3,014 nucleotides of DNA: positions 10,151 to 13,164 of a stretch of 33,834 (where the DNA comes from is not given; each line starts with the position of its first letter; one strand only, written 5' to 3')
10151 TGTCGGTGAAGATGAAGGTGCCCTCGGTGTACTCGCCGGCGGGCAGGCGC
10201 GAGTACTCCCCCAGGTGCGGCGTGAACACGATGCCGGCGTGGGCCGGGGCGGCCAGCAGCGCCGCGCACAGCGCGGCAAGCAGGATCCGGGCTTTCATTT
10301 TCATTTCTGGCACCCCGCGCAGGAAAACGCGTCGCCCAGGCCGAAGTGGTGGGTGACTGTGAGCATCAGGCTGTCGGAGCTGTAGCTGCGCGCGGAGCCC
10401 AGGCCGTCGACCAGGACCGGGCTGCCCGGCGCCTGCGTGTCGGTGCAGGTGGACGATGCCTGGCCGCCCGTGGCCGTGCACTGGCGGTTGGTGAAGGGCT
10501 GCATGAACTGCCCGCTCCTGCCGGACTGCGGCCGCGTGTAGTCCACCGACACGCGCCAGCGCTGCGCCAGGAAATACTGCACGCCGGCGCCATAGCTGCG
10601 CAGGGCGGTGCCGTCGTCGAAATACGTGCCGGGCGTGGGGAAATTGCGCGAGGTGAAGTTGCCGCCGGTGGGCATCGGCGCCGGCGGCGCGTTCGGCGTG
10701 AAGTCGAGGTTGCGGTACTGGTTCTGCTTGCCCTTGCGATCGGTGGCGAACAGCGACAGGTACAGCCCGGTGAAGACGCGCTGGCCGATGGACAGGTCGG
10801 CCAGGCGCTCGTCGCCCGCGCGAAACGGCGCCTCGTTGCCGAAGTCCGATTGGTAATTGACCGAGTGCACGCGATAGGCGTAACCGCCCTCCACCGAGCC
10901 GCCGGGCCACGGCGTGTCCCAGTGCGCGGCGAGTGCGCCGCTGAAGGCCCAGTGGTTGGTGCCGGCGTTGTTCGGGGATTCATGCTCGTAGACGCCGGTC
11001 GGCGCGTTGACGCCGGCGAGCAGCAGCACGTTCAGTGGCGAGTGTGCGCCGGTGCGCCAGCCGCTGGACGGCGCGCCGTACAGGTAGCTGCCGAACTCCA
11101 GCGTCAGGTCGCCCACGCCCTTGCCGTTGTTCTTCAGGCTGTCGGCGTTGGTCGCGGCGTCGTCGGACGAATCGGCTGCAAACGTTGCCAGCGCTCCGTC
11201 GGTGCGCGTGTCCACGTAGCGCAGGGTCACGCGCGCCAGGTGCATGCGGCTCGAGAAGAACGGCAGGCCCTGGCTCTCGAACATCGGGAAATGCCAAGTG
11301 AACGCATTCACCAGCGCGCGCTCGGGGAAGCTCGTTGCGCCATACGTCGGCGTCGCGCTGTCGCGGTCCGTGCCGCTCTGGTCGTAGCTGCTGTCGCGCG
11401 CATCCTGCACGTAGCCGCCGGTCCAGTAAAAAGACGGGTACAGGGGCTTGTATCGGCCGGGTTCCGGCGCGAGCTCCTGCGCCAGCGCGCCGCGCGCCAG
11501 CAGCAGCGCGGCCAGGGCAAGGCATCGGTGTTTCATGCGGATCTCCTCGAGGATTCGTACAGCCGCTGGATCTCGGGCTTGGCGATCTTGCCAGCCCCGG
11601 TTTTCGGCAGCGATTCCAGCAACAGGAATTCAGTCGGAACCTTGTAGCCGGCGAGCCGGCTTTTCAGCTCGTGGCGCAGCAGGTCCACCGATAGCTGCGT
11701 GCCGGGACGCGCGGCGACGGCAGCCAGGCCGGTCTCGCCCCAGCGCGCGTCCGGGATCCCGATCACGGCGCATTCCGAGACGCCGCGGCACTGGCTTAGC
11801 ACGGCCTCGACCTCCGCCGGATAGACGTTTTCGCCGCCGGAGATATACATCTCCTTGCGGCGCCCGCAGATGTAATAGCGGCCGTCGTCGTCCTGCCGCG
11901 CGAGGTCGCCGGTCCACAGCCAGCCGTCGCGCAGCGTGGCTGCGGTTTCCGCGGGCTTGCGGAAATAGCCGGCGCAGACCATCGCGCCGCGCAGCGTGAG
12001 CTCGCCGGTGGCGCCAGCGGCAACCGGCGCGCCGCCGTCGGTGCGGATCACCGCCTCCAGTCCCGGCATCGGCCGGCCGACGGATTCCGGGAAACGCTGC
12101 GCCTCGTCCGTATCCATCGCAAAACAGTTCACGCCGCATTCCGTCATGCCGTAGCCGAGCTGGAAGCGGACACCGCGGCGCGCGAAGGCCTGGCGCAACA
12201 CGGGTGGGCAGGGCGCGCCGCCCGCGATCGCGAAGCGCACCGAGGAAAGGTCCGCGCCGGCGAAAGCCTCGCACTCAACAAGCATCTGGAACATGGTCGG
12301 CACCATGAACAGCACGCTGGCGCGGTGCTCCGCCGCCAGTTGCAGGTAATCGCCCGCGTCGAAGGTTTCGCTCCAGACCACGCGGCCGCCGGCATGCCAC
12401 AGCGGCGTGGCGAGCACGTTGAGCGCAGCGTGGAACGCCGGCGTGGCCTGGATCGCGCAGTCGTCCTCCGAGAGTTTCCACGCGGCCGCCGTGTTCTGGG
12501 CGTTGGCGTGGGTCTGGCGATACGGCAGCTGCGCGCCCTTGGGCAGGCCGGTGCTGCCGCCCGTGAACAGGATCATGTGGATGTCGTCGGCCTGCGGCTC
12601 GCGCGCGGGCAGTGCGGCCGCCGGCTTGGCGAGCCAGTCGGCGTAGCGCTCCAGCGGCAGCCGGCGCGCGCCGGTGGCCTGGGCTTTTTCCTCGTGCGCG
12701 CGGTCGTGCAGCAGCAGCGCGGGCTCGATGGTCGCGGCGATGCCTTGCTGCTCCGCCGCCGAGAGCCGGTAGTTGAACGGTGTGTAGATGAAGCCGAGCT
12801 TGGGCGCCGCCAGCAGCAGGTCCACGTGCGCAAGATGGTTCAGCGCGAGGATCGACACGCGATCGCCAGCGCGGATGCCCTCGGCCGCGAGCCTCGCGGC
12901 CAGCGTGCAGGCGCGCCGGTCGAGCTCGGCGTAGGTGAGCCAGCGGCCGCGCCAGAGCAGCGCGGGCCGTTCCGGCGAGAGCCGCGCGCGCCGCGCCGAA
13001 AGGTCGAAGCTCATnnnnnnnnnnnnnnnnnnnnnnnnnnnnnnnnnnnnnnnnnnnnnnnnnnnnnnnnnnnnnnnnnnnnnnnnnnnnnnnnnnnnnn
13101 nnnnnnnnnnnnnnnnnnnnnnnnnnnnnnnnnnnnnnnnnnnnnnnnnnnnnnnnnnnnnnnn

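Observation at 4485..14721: TetR-headed, tightly coupled 10-gene envelope cluster combining secreted lipases, OM barrels, MFS, CoA ligase, KAS III-like enzyme and PhaB-like reductase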

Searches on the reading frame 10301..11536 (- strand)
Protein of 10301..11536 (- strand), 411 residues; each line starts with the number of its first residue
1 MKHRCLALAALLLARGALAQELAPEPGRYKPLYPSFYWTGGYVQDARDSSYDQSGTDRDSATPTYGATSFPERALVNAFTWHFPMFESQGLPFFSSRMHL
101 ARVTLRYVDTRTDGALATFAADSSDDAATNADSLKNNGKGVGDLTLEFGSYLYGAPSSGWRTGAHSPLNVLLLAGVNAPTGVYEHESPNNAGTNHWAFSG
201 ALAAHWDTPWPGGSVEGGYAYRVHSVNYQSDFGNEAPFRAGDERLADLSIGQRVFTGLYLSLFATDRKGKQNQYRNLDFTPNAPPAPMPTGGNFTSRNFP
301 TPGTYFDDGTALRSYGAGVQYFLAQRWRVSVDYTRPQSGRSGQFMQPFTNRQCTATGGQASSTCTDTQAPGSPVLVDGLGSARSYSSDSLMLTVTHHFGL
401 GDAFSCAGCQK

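Call 3: search_protein_families(library=pfam, proteins=[window:10301-11536:-], max_evalue=0.01)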
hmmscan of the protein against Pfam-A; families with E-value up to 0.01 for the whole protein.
window:10301-11536:- (411 aa): 2 families
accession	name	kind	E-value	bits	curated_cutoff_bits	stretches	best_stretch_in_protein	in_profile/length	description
PF13557.12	Phenol_MetA_deg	-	5.5e-13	50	22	1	102-275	43-199/242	Putative MetA-pathway of phenol degradation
PF13505.12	OMP_b-brl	-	0.0016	19.1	28.7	1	191-337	39-154/175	Outer membrane protein beta-barrel domain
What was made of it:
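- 10301..11536 (-): OMP1: outer-membrane protein of the Phenol_MetA_deg/COG4313 family, with a signal peptide and a mostly conserved C-terminal F-x-C-x-G-C motif. Pfam PF13557, 50 bits against a cut-off of 22 (call 3).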

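Call 4: search_protein_families(library=ncbifam, proteins=[window:10301-11536:-], max_evalue=0.01)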
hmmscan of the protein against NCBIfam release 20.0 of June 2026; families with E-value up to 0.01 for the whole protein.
window:10301-11536:- (411 aa): 0 families

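Call 16: search_solved_structures(query=window:10301-11536:-, max_evalue=1)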
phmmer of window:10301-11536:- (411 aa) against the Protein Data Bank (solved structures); distinct sequences matched with E-value up to 1: 1.
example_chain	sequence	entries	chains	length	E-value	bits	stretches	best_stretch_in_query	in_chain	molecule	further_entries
5xu0_A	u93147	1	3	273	0.45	12.4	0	265-303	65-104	Membrane-fusion protein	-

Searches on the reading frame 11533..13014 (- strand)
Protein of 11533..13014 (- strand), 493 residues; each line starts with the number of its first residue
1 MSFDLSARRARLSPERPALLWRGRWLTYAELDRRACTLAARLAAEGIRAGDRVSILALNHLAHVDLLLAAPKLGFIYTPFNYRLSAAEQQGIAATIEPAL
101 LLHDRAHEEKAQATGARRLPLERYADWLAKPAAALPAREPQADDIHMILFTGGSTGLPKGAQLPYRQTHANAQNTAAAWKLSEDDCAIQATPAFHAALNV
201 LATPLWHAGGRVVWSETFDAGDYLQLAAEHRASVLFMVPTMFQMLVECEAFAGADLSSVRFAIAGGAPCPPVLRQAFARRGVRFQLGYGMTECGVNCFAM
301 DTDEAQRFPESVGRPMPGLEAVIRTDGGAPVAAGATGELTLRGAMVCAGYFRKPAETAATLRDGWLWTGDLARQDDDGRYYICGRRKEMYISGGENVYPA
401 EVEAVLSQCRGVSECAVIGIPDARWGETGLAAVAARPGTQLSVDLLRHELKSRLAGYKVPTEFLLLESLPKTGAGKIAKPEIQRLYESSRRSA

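Call 3: search_protein_families(library=pfam, proteins=[window:11533-13014:-], max_evalue=0.01)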
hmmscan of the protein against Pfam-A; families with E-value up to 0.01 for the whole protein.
window:11533-13014:- (493 aa): 2 families
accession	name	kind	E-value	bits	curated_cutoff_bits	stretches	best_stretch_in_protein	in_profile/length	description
PF00501.34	AMP-binding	-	7.2e-75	252.6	29.9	1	8-351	3-384/384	AMP-binding enzyme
PF13193.12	AMP-binding_C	-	5.3e-16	59.7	24.5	1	401-476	1-76/76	AMP-binding enzyme C-terminal domain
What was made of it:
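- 11533..13014 (-): ANL (AMP-forming) acyl-CoA ligase, 493 aa, translationally coupled to the KAS III-like gene. Pfam AMP-binding, 253 bits, plus AMP-binding_C (call 3).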

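Call 4: search_protein_families(library=ncbifam, proteins=[window:11533-13014:-], max_evalue=0.01)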
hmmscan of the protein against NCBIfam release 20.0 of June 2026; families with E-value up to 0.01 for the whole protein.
window:11533-13014:- (493 aa): 107 families (the best 25 are shown)
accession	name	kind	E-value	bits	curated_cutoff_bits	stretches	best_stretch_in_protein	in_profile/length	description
NF052269.1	Staph_lig_FadD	equivalog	1.4e-114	383.3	650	1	1-488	1-495/499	long-chain-fatty-acid--CoA ligase FadD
NF004837.0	PRK06187.1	subfamily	5.8e-114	381.2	476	1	7-489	15-525/531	long-chain-fatty-acid--CoA ligase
NF005307.0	PRK06839.1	equivalog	1.8e-106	356.8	748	1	8-486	10-493/496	o-succinylbenzoate--CoA ligase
NF006572.0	PRK09088.1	equivalog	1.3e-101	340.7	696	1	4-484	5-485/491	acyl-CoA synthetase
NF006182.0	PRK08316.1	subfamily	7.9e-90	301.8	663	1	4-488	15-519/523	fatty acyl-CoA synthetase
NF005801.1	PRK07656.1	equivalog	4.1e-86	289.6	657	1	9-482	10-499/500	FadD3 family acyl-CoA ligase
NF005676.0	PRK07470.1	equivalog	4.7e-86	289.5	774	1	8-485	28-528/544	acyl-CoA synthetase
NF005702.0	PRK07514.1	subfamily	9e-86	288.2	558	1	22-486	26-500/506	malonyl-CoA synthase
NF004797.0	PRK06145.1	equivalog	1.1e-84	284.6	850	1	7-487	9-496/499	acyl-CoA synthetase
NF002966.0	PRK03640.1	equivalog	1.7e-84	284.1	556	1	8-486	10-480/483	o-succinylbenzoate--CoA ligase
NF009071.0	PRK12406.1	subfamily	3.8e-83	279.7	701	2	123-486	136-502/510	acyl-CoA synthetase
NF009233.0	PRK12583.1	subfamily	1.1e-79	268.3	832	2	141-483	199-547/558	fatty acid CoA ligase family protein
TIGR01923.1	menE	equivalog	2.7e-76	257.2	330.15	1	27-479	1-439/442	o-succinylbenzoate--CoA ligase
NF004114.0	PRK05605.1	equivalog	1.7e-74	251.2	766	2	134-484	212-567/575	long-chain-fatty-acid--CoA ligase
NF004808.0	PRK06155.1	equivalog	1.3e-73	248.1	722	1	6-482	27-518/542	ATP-dependent acyl-CoA ligase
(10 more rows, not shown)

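Call 15: search_solved_structures(query=window:11533-13014:-, max_evalue=1e-30)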
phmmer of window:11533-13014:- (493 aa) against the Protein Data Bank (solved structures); distinct sequences matched with E-value up to 1e-30: 94 (the best 60 are shown).
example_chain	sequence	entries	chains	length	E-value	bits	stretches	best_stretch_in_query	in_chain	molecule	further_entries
8weu_A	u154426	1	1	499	1.7e-97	330.5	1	7-486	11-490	Fatty-acyl-CoA synthase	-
8wev_A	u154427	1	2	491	3.1e-97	329.7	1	7-485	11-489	Feruloyl-CoA Synthetase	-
3r44_A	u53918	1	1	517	5.9e-67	229.8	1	9-487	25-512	fatty acyl CoA synthetase FADD13 (FATTY-ACYL-CoA SYNTHETASE)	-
8r2q_A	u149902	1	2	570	2.1e-61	211.5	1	142-486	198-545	Probable fatty-acid-CoA ligase FadD5 (Fatty-acid-CoA synthetase) (Fatty-acid-CoA synthase)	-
4fuq_A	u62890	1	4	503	5.8e-61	210.1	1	23-487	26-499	Malonyl CoA synthetase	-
4fut_A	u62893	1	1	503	4e-60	207.3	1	23-487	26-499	Malonyl CoA synthetase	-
4gxq_A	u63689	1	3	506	5.9e-59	203.4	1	23-487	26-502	Malonyl CoA synthetase, Benzoate-CoA ligase Chimeric protein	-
5buq_A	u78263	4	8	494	9.2e-59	202.8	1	8-482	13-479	2-succinylbenzoate--CoA ligase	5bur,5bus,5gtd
4gxr_A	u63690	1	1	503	1.1e-58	202.6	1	23-487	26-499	Malonyl CoA synthetase, Benzoate-CoA ligase Chimeric protein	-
5x8f_A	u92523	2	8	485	8.3e-58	199.7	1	8-482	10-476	2-succinylbenzoate--CoA ligase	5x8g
9be4_A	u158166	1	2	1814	2.9e-56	194.6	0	10-480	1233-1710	Linear gramicidin synthase subunit A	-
9be3_A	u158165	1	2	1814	2.9e-56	194.6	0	10-480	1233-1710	Linear gramicidin synthase subunit A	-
9meh_A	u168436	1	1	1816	2.9e-56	194.6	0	10-480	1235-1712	Linear gramicidin synthase subunit A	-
6mfy_A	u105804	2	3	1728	3e-56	194.5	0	10-480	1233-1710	Linear gramicidin synthase subunit A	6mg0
6mfz_A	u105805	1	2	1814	3.4e-56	194.4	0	10-480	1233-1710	Linear gramicidin synthase subunit A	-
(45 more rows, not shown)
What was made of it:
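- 11533..13014 (-): Best PDB matches are 8weu/8wev (fatty-acyl-/feruloyl-CoA synthetase, 330 bits), followed by FadD13, MatB and MenE (call 15).
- The best PDB relative of the ANL is deposited as a feruloyl-CoA synthetase (8wev, 330 bits, call 15).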
